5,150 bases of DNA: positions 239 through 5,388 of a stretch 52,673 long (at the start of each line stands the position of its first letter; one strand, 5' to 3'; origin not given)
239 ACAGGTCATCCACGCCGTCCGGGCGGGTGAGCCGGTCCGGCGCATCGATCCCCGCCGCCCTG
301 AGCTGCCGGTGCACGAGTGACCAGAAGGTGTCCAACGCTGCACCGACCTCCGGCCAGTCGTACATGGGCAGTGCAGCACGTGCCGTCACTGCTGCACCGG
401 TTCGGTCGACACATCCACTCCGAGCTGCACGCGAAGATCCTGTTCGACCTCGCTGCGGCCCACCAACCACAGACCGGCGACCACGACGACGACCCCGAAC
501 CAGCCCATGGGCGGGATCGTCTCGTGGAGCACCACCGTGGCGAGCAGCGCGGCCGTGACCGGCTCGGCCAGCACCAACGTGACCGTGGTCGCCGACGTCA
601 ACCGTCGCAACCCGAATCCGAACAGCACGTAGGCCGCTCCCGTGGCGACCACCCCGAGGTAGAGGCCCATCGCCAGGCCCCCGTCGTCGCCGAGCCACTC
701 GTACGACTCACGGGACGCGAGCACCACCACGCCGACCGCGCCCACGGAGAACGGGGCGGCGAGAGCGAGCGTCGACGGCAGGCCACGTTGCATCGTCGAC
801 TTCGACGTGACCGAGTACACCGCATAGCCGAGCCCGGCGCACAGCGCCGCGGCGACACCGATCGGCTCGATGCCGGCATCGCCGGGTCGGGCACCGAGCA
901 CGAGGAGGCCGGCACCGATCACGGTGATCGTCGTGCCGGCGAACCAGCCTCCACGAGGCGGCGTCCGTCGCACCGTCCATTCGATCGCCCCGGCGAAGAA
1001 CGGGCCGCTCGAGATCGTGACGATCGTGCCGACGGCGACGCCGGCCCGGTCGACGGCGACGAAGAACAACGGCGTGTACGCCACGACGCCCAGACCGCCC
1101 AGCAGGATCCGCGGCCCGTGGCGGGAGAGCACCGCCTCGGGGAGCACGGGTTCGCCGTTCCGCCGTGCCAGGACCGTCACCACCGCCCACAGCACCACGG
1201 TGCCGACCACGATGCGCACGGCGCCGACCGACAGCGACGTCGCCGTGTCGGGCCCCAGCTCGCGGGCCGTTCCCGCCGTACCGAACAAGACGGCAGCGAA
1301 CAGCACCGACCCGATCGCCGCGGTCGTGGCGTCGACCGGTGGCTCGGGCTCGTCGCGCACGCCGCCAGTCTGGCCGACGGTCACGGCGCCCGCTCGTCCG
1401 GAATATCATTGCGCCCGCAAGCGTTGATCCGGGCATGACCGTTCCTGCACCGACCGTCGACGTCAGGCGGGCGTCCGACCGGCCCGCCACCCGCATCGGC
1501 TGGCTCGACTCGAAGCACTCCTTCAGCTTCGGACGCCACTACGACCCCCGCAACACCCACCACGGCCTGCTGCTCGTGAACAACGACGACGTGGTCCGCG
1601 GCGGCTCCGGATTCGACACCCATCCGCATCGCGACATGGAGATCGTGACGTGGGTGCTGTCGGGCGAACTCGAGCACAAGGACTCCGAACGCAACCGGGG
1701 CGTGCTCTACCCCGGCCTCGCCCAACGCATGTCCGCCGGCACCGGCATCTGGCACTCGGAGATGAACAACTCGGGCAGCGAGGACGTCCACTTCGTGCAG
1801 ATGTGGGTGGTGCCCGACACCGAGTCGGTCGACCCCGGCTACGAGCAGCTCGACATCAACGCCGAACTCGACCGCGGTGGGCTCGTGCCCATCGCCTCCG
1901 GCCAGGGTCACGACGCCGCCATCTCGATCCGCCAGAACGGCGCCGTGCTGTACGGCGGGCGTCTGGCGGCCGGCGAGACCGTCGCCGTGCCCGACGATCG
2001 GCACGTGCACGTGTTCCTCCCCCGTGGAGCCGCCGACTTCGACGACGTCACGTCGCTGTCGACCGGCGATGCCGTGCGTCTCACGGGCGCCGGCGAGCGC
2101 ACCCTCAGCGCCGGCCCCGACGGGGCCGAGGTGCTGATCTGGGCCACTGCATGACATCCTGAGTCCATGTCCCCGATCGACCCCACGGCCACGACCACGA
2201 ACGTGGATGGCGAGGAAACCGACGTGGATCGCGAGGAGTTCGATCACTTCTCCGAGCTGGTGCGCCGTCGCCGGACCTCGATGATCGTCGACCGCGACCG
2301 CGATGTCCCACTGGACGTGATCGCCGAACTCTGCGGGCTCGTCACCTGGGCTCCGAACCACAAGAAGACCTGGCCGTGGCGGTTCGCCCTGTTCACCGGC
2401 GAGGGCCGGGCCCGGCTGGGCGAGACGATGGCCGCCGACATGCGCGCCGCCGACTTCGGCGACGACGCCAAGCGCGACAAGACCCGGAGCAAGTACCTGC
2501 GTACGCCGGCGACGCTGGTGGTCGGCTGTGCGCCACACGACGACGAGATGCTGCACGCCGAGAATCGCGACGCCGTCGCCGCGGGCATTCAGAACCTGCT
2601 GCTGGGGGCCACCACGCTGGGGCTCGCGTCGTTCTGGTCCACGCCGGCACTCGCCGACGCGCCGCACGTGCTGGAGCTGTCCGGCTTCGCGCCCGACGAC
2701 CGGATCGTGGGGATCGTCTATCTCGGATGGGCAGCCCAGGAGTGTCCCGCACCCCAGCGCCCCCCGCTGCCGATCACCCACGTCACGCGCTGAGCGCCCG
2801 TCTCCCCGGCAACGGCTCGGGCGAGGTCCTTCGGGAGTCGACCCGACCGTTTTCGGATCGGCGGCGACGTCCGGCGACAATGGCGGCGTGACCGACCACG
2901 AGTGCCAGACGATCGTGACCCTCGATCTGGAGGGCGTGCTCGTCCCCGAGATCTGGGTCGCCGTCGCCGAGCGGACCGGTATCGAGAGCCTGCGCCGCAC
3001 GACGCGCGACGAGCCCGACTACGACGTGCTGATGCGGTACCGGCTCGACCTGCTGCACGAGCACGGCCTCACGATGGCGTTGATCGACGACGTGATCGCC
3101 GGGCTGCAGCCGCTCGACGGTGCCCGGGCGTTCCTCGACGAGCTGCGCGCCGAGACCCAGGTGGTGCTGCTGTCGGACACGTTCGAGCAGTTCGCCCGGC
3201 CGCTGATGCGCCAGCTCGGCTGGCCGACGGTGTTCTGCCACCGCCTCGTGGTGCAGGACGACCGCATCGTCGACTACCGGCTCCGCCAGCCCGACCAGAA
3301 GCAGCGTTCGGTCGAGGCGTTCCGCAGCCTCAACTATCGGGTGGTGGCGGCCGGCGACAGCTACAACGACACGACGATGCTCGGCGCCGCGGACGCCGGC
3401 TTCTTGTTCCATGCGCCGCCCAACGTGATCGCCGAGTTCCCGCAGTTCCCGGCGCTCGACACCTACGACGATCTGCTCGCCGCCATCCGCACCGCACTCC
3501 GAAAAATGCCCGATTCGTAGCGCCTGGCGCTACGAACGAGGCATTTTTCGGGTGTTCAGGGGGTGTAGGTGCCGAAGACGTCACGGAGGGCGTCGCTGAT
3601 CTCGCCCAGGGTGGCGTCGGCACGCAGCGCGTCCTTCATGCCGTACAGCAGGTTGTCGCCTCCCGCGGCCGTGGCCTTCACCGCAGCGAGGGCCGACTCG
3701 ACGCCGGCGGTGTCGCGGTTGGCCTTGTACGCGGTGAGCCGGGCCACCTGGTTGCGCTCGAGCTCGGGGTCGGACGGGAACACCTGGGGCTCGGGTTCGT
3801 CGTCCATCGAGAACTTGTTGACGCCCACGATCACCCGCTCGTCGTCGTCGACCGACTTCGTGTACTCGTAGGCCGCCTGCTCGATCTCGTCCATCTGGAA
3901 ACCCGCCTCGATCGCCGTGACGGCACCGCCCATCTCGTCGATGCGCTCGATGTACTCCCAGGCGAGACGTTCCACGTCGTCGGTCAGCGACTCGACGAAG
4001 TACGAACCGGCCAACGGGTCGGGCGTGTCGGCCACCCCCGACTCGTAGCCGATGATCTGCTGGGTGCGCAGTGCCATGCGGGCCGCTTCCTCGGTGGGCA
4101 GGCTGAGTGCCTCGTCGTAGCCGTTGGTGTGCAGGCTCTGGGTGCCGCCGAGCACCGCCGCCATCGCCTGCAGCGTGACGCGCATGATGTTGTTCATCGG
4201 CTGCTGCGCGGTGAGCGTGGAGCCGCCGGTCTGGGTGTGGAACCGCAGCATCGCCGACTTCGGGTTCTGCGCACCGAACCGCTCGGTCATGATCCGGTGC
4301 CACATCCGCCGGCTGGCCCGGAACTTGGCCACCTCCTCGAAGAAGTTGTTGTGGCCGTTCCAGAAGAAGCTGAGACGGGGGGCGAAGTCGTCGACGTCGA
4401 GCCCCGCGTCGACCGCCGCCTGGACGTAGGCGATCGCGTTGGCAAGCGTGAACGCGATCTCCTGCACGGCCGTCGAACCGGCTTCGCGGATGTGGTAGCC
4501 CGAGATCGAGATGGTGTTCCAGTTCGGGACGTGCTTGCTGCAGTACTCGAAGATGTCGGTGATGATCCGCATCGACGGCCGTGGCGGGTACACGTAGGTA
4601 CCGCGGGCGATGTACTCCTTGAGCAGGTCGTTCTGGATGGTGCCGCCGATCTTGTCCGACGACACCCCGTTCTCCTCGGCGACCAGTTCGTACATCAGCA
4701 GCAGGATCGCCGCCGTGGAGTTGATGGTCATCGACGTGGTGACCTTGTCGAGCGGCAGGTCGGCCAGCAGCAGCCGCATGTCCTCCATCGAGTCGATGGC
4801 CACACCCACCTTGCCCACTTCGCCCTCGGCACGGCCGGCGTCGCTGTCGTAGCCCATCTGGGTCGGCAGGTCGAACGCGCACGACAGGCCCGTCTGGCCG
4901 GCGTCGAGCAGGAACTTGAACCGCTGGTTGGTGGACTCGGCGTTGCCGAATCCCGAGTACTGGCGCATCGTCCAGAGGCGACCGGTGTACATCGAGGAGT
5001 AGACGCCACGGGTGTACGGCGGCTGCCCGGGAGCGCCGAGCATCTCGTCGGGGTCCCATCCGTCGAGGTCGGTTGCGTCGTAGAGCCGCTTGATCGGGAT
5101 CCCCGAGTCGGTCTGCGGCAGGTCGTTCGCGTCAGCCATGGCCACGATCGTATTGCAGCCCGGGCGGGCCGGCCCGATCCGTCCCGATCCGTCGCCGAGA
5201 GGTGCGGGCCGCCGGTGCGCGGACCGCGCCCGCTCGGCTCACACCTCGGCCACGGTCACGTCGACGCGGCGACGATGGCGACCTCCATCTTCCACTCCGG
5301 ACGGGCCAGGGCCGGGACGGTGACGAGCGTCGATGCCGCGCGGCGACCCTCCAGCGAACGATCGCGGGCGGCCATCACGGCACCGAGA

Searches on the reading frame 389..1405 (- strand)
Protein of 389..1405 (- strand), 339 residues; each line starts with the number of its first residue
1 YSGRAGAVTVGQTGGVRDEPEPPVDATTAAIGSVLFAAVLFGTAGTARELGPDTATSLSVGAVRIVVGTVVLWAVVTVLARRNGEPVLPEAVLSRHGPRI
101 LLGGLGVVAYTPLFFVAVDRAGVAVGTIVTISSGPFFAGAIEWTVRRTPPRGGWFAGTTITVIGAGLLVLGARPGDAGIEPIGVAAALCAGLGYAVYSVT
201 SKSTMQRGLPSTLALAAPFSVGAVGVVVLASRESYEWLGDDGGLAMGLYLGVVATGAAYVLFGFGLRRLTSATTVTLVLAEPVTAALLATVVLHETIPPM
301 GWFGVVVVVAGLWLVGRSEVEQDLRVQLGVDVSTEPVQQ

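Call 27: search_protein_families(library=pfam, proteins=[window:389-1405:-], max_evalue=0.00001)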
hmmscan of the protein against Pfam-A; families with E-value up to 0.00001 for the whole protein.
window:389-1405:- (339 aa): 1 family
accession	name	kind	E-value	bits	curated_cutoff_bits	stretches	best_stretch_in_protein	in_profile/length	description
PF00892.27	EamA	-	8.4e-26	91.3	28.2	2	182-315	2-133/135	EamA-like transporter family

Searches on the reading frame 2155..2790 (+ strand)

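Call 27: search_protein_families(library=pfam, proteins=[window:2155-2790:+], max_evalue=0.00001)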
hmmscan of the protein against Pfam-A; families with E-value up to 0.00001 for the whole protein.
window:2155-2790:+ (212 aa): 1 family
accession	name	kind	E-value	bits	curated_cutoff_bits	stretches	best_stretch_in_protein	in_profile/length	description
PF00881.29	Nitroreductase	-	3.2e-18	66.9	23.5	1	36-192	1-167/167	Nitroreductase family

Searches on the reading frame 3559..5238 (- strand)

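Call 27: search_protein_families(library=pfam, proteins=[window:3559-5238:-], max_evalue=0.00001)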
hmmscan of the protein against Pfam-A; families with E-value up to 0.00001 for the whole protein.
window:3559-5238:- (560 aa): 1 family
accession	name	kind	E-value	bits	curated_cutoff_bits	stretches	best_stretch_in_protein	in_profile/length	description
PF01642.28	MM_CoA_mutase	-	4.6e-223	741.8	22.1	1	42-556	1-512/512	Methylmalonyl-CoA mutase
